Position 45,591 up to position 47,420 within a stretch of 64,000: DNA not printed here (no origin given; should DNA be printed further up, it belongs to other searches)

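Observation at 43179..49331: GDP-D-rhamnose and amino-sugar locus interleaved with FapA and pentapeptide-repeat genes: possible flagellar or surface glycosylation island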

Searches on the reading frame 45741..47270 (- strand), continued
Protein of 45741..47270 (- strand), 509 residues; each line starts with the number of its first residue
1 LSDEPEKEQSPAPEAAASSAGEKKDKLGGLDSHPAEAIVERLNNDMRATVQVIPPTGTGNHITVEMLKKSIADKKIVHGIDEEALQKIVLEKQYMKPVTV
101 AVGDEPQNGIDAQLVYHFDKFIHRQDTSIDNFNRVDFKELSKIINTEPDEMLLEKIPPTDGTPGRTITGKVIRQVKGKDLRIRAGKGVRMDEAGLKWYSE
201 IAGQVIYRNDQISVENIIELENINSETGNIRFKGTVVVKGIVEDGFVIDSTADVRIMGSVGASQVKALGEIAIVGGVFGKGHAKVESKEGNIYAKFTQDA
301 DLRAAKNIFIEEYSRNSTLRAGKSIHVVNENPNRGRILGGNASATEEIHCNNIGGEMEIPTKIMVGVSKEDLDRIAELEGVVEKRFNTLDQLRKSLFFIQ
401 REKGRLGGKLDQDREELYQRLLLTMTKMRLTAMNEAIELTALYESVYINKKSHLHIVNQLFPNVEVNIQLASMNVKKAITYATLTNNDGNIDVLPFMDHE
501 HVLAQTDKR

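Call 41: search_protein_families(library=ncbifam, proteins=[L009:14843-16474:+, L009:16479-17717:+, L009:17720-18973:+, L009:18970-20073:+, L009:20073-21329:+, L009:5265-6506:-, L009:12380-12574:-, L005:10731-11402:+, L005:9535-10725:+], max_evalue=0.01)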
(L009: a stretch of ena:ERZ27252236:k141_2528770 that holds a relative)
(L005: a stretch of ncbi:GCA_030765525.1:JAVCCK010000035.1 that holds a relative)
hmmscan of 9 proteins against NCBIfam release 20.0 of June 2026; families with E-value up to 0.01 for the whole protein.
L009:14843-16474:+ (543 aa): 4 families
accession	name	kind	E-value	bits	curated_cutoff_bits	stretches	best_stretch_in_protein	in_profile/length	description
TIGR03027.2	pepcterm_export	equivalog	2e-31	108.9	180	2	83-239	2-166/169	XrtA/PEP-CTERM system exopolysaccharide export protein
NF011658.0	PRK15078.1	subfamily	5.3e-21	74.8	333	2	376-454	193-266/380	polysaccharide export protein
TIGR03028.1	EpsE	equivalog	8.1e-21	74.4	262.65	2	84-259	2-180/239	polysaccharide export protein EpsE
NF041843.1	EpsY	equivalog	5.4e-08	32.3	320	0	82-237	51-210/211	exopolysaccharide export protein EpsY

L009:16479-17717:+ (412 aa): 8 families
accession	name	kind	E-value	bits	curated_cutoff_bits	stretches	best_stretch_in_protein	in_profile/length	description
TIGR01010.1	BexC_CtrB_KpsE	subfamily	3.1e-25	89.1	437.5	1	24-372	11-345/362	polysaccharide export inner-membrane protein, BexC/CtrB/KpsE family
TIGR03017.1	EpsF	equivalog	1.6e-10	40.3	422.75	1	10-285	6-269/444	chain length determinant protein EpsF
NF008568.0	PRK11519.1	equivalog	1.5e-07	30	1068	1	177-380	254-445/720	tyrosine-protein kinase Wzc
TIGR03007.1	pepcterm_ChnLen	equivalog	1.6e-07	30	278.85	1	261-380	308-434/498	XrtA system polysaccharide chain length determinant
NF052320.1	Cbp1_fam_LP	subfamily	7.3e-05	22.4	90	1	182-303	71-190/286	Cbp1 family collagen-binding glycoprotein adhesin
NF007350.0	PRK09841.1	equivalog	0.00019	19.7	1248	1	178-380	255-445/726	tyrosine-protein kinase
TIGR04523.1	Mplasa_alph_rch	subfamily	0.0028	15.7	270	1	203-286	450-533/745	helix-rich protein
TIGR01005.1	eps_transp_fam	subfamily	0.0049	15.1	411.7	1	291-380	362-452/754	exopolysaccharide transport protein family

L009:17720-18973:+ (417 aa): 0 families

L009:18970-20073:+ (367 aa): 1 family
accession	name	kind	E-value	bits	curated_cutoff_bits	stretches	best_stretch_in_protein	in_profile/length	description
TIGR02335.1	hydr_PhnA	equivalog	0.002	17.3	407.55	1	177-229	196-242/408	phosphonoacetate hydrolase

L009:20073-21329:+ (418 aa): 0 families

L009:5265-6506:- (413 aa): 15 families
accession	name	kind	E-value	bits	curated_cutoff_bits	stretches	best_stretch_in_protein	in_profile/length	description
NF005539.0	PRK07201.1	equivalog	8.4e-70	236.2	549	1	47-405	3-355/657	SDR family oxidoreductase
TIGR01746.1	Thioester-redct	subfamily_domain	1.3e-32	113.5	213.35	1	46-329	1-282/371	thioester reductase domain-containing protein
NF038078.1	NRPS_MxcG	equivalog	4.1e-17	60.8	2300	1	25-330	1065-1357/1442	myxochelin non-ribosomal peptide synthetase MxcG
TIGR03443.1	alpha_am_amid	equivalog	4.1e-15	54.2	1030.1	1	15-243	943-1192/1390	L-aminoadipate-semialdehyde dehydrogenase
TIGR03466.1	HpnA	hypoth_equivalog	1.6e-14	53.5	367.65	1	46-237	2-176/327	hopanoid-associated sugar epimerase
NF043036.1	ErythonDh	equivalog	9e-13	48.1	325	1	47-228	3-183/321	D-erythronate dehydrogenase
NF042423.1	oxyalk_red_Shew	equivalog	1.6e-11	43.9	580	1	44-235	8-178/331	2-alkyl-3-oxoalkanoate reductase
NF042422.1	oxyalk_red_OleD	equivalog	6.2e-10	38.9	580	1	47-236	3-173/329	2-alkyl-3-oxoalkanoate reductase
NF041592.1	carboxyl_red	equivalog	1.9e-08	32.5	1300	1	38-236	758-977/1160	carboxylic acid reductase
TIGR04180.1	EDH_00030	hypoth_equivalog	7.4e-08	31.8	475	1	47-229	1-173/297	NAD-dependent 4,6-dehydratase LegB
TIGR01179.1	galE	equivalog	4.4e-07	29.1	262.3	1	47-217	2-159/332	UDP-glucose 4-epimerase GalE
NF047350.1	aureusi_NRPS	equivalog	7.6e-07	26.3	2500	1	36-219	2020-2202/2373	aureusimine non-ribosomal peptide synthetase AusA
TIGR01181.1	dTDP_gluc_dehyt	equivalog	1.7e-05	24.1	365.1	1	47-230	2-180/321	dTDP-glucose 4,6-dehydratase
TIGR01214.1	rmlD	equivalog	0.0003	20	224.05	1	144-237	69-156/285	dTDP-4-dehydrorhamnose reductase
TIGR02197.1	heptose_epim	equivalog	0.00061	19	274.6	1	47-218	1-153/316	ADP-glyceromanno-heptose 6-epimerase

L009:12380-12574:- (64 aa): 5 families
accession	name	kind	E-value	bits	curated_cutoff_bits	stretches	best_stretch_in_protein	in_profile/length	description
TIGR01764.1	excise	domain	3.2e-09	37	28.8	1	6-54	2-48/49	excisionase family DNA-binding protein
NF033787.1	HTH_BldC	subfamily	0.00013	21.7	77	1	5-38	2-35/49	BldC family transcriptional regulator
NF040522.1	VC1465_fam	subfamily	0.00041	20.4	70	1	5-25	9-29/111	VC1465 family Xer recombination activation factor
NF033518.0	transpos_IS607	equivalog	0.0026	17.3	110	1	9-56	1-47/187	IS607 family transposase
NF047737.1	antiphage_MADS1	equivalog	0.0053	17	80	1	4-53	2-49/49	methylation-associated defense system helix-turn-helix domain-containing protein MAD1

L005:10731-11402:+ (223 aa): 5 families
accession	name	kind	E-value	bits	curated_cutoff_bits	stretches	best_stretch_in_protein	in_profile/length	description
TIGR04001.1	thiol_BshB1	equivalog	1.9e-18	67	182.5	1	4-218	4-220/226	bacillithiol biosynthesis deacetylase BshB1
TIGR04000.1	thiol_BshB2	equivalog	8.8e-16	58.2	195.25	1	4-185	3-185/217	bacillithiol biosynthesis deacetylase BshB2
TIGR03445.1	mycothiol_MshB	equivalog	2.3e-07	31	224.35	1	5-40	1-36/284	N-acetyl-1-D-myo-inositol-2-amino-2-deoxy-alpha-D-glucopyranoside deacetylase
NF002557.0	PRK02122.1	subfamily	8.4e-05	20.9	384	1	2-60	371-429/653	glucosamine-6-phosphate deaminase-like protein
TIGR03446.1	mycothiol_Mca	equivalog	0.00077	19.1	277.15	1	5-78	4-84/283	mycothiol conjugate amidase Mca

L005:9535-10725:+ (396 aa): 25 families
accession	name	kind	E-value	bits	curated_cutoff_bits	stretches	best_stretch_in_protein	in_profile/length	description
TIGR03588.1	PseC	equivalog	1.8e-140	468.2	423.5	1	18-390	2-379/380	UDP-4-amino-4,6-dideoxy-N-acetyl-beta-L-altrosamine transaminase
NF008658.2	PRK11658.1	equivalog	7.6e-95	317.7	631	1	16-391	3-377/379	UDP-4-amino-4-deoxy-L-arabinose aminotransferase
TIGR04181.1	NHT_00031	hypoth_equivalog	2.3e-69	234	420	1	25-370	8-357/359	LegC family aminotransferase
NF008687.0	PRK11706.1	equivalog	8e-66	222.3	375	1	20-391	4-374/375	dTDP-4-amino-4,6-dideoxygalactose transaminase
TIGR04427.1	PLP_DesI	equivalog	1.6e-64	218.5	650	1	4-392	7-384/390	dTDP-4-dehydro-6-deoxyglucose aminotransferase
NF011936.0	PRK15407.1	equivalog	1.4e-52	178.8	423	2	15-224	34-251/440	lipopolysaccharide biosynthesis protein RfbH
TIGR02379.1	ECA_wecE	subfamily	5e-48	163.8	434.85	1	24-390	8-374/376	dTDP-4-amino-4,6-dideoxy-D-glucose transaminase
NF005695.0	PRK07503.1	equivalog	5.9e-07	28.5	666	1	45-219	64-236/403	methionine gamma-lyase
NF005817.0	PRK07683.1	equivalog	1.5e-06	27.2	575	1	76-168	103-201/387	aminotransferase A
TIGR01325.1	O_suc_HS_sulf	equivalog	1e-05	24.3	510.05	1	44-224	52-231/380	O-succinylhomoserine sulfhydrylase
NF006569.0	PRK09082.1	subfamily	1.4e-05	24.3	420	1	59-168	88-203/386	methionine aminotransferase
TIGR01976.1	am_tr_V_VC1184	hypoth_equivalog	1.6e-05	24.4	352.35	1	50-171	65-198/401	cysteine desulfurase-like protein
NF005871.0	PRK07811.1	equivalog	3.1e-05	22.7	513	1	44-222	59-236/389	cystathionine gamma-synthase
NF006488.0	PRK08912.1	equivalog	0.00012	21.2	498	1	63-167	88-198/387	aminotransferase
NF041364.1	GntC_guanitoxin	equivalog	0.00025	20.1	415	1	65-139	63-139/356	guanitoxin biosynthesis PLP-dependent (S)-gamma-hydroxy-L-arginine cyclodehydratase GntC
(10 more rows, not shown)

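Call 47: find_related_loci(query=A4, collection=metagenome_contigs, flank=10000)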
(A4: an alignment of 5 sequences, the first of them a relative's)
Query A4 (223 aa) in metagenome_contigs; peptide patterns used: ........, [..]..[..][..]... (x = any residue, [..] = any of these).
600 stretches matched a pattern (row limit reached: there are more); 509 encode a relative of the query (tblastn E <= 1e-3); the best 80 are kept; 80 distinct loci.
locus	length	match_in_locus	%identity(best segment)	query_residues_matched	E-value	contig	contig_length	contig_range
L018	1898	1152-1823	54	1-220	8e-71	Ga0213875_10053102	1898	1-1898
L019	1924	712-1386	50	1-221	3e-70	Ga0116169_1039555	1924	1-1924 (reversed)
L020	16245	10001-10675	51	1-221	1e-67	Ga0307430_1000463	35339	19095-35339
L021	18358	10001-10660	51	5-221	3e-67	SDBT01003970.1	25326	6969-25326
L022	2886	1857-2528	50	2-221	2e-67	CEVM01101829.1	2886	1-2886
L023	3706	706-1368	51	5-221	4e-67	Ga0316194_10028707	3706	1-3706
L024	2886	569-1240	51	2-221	1e-67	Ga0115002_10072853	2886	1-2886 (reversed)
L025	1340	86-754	51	3-221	2e-70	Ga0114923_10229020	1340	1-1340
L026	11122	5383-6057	50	1-221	2e-66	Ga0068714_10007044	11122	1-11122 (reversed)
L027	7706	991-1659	51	3-221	5e-66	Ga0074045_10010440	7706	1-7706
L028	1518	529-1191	49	5-221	2e-69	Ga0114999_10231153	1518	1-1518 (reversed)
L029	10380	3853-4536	49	1-223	1e-65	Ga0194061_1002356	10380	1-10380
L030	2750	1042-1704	51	5-221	4e-66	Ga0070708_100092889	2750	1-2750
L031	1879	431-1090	52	5-221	4e-67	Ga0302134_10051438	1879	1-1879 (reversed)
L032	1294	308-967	50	5-220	5e-69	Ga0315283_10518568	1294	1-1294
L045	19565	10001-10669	52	3-221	1e-63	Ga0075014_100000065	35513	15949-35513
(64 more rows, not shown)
